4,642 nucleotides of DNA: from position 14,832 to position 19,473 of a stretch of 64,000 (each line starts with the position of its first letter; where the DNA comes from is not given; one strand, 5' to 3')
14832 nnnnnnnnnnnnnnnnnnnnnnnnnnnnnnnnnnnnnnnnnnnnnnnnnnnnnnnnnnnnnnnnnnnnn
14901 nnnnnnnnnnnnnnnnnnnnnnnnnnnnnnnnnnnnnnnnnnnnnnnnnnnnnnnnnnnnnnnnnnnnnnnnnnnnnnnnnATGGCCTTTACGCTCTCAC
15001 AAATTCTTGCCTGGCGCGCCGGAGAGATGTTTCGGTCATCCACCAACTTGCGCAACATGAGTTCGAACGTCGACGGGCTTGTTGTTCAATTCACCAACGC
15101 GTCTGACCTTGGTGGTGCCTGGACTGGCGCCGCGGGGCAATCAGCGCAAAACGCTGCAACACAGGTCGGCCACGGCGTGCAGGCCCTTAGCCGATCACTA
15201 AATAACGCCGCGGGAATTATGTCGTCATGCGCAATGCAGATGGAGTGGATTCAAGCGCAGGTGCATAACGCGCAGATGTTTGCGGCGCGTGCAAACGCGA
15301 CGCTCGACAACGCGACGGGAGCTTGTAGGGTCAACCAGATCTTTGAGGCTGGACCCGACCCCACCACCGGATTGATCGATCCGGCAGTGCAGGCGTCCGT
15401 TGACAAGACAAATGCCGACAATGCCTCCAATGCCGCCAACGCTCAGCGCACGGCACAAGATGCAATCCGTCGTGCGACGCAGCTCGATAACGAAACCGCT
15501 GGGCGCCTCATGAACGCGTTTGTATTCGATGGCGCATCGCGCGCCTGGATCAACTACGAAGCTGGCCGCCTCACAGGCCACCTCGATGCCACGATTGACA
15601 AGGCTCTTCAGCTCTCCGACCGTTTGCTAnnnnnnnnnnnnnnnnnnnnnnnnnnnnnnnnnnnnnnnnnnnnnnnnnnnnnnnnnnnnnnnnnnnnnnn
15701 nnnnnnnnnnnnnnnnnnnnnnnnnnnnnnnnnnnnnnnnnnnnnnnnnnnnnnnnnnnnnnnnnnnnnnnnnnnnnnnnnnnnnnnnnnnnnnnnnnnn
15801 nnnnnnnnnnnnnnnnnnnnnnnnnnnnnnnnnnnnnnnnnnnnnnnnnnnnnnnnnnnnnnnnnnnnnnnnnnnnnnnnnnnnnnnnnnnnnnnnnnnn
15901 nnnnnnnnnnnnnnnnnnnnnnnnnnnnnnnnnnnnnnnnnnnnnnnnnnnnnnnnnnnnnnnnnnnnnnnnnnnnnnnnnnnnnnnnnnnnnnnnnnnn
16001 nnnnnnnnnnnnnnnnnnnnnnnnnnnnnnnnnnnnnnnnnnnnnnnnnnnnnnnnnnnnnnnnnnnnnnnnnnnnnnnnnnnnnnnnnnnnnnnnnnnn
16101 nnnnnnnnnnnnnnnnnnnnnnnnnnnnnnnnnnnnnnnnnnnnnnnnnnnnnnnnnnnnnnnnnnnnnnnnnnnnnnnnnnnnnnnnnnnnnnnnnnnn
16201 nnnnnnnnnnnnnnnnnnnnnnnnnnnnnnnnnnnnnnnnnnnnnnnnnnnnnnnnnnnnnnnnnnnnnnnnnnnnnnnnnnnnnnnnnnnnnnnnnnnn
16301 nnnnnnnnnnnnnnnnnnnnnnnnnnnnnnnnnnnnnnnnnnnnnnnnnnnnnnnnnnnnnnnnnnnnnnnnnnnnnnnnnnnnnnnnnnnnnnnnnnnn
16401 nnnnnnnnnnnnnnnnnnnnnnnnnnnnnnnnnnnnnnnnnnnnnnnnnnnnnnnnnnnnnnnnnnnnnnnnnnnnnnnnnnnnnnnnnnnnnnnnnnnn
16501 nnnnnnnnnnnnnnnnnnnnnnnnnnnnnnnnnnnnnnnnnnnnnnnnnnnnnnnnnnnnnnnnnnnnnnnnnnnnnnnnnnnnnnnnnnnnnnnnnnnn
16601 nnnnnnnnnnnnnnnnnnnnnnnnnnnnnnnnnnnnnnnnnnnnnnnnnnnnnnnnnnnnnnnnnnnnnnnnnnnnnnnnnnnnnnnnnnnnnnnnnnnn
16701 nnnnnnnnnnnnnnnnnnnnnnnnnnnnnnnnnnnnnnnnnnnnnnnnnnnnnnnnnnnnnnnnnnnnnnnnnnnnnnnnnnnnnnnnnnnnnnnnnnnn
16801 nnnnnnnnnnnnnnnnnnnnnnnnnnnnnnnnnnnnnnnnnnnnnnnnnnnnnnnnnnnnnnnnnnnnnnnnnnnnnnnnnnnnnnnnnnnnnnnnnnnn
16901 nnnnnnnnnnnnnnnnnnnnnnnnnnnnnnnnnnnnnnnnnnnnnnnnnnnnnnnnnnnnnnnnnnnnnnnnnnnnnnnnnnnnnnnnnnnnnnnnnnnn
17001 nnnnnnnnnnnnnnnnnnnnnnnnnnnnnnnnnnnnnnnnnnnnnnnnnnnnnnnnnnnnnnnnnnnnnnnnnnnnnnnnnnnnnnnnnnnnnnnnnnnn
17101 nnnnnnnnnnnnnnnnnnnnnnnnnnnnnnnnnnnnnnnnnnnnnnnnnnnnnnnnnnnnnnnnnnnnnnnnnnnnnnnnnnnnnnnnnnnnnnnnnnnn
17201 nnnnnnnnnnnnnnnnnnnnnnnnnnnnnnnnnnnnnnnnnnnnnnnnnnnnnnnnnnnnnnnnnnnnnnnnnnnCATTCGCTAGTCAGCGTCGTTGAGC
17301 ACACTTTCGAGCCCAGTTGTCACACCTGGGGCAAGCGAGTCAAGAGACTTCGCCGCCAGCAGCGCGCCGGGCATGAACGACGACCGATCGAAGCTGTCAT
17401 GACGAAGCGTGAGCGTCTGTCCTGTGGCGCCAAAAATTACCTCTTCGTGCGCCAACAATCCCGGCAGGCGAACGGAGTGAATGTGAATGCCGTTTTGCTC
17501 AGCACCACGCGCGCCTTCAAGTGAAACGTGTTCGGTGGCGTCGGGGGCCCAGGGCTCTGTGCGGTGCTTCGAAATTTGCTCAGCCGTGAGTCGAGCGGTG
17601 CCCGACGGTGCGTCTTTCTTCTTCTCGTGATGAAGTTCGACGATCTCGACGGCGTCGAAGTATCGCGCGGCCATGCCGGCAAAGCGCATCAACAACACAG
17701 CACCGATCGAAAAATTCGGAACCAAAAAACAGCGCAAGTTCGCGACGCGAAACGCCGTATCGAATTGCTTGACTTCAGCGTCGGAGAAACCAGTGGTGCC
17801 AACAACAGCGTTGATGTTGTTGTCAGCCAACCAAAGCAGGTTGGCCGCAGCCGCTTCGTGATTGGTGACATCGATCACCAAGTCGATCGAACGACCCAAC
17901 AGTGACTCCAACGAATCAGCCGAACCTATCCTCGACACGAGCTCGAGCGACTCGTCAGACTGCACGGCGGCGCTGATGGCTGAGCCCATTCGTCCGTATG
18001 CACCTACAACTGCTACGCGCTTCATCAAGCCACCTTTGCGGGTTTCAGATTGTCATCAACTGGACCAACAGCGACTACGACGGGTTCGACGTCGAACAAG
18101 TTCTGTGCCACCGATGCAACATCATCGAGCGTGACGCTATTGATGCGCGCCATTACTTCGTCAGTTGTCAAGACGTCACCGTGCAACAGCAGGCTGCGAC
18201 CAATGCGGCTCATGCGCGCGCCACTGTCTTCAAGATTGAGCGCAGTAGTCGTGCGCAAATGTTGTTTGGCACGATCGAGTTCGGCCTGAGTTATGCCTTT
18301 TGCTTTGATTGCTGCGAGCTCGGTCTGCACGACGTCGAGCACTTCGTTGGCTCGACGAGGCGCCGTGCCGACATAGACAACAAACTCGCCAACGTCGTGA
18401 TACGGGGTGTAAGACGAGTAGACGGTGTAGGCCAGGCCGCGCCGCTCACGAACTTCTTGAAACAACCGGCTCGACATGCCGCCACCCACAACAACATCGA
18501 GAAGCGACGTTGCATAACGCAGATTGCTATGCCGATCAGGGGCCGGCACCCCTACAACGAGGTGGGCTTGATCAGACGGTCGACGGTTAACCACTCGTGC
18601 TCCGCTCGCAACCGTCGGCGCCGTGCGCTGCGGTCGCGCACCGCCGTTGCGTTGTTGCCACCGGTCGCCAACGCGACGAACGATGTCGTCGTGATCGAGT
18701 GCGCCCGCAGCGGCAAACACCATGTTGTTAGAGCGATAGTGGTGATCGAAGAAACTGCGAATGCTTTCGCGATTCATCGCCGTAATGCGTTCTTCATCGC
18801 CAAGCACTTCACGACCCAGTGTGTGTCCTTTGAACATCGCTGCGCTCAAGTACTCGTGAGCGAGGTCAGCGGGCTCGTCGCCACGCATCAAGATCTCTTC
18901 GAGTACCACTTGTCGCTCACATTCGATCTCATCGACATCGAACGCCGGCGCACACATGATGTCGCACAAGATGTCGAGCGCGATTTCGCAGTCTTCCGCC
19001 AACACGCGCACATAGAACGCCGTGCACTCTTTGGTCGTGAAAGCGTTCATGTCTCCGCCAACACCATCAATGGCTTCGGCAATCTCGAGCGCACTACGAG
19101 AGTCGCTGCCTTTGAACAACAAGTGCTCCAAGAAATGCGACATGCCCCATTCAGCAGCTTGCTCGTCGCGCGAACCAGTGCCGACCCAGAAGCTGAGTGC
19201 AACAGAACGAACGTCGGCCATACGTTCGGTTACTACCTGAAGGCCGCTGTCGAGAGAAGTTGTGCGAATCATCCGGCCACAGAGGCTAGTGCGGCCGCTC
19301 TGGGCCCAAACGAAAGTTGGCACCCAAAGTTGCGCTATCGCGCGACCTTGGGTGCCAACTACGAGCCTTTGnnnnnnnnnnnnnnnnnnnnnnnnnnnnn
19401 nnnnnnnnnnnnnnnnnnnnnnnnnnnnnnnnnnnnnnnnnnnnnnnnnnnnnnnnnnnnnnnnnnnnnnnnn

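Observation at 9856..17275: Compact T7SS-like island (ATPase, WXG100, adaptor, protease toxin, lipoprotein) inserted into the housekeeping backbone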

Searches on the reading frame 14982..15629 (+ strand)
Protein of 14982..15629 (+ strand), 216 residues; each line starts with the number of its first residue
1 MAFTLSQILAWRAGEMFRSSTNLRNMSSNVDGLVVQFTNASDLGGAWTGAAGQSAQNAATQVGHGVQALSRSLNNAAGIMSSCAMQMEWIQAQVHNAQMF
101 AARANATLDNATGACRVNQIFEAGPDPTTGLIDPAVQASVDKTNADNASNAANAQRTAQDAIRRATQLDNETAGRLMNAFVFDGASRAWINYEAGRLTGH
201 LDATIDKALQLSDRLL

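Call 30: find_homologous_proteins(query=A1, max_evalue=0.001)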
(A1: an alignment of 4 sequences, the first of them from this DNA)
Query A1 (4 sequences): 8000 candidates shared short words with the query, none scored E <= 0.001.

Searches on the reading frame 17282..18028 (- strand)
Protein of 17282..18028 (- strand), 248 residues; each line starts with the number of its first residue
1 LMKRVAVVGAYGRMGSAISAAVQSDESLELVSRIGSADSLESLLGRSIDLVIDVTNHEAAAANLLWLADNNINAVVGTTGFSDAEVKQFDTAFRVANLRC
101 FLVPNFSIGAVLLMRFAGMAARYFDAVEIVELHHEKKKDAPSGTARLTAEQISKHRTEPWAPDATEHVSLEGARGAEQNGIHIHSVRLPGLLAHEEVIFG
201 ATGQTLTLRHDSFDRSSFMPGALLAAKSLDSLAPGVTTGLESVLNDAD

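Call 4: search_protein_families(library=pfam, proteins=[window:17282-18028:-], max_evalue=0.001)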
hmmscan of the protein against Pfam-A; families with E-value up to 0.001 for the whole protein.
window:17282-18028:- (248 aa): 2 families
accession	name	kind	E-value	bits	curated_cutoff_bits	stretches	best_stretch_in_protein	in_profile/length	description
PF05173.19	DapB_C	-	1e-34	119.6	27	1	109-244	1-121/121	Dihydrodipicolinate reductase, C-terminus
PF01113.26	DapB_N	-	3.9e-18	66.1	25.6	1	4-106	2-124/124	Dihydrodipicolinate reductase, N-terminus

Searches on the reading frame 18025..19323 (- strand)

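Call 4: search_protein_families(library=pfam, proteins=[window:18025-19323:-], max_evalue=0.001)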
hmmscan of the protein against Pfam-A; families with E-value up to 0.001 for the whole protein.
window:18025-19323:- (432 aa): 3 families
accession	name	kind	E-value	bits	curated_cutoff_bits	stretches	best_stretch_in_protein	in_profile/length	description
PF05193.26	Peptidase_M16_C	-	7e-41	140.5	23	1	183-355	2-180/181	Peptidase M16 inactive domain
PF00675.25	Peptidase_M16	-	5.4e-36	124.2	22.3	1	30-176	2-148/149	Insulinase (Peptidase family M16)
PF22456.1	PqqF-like_C_4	-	7.5e-05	23.2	27.5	1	283-362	6-87/100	PQQ synthase PqqF-like, C-terminal lobe domain 4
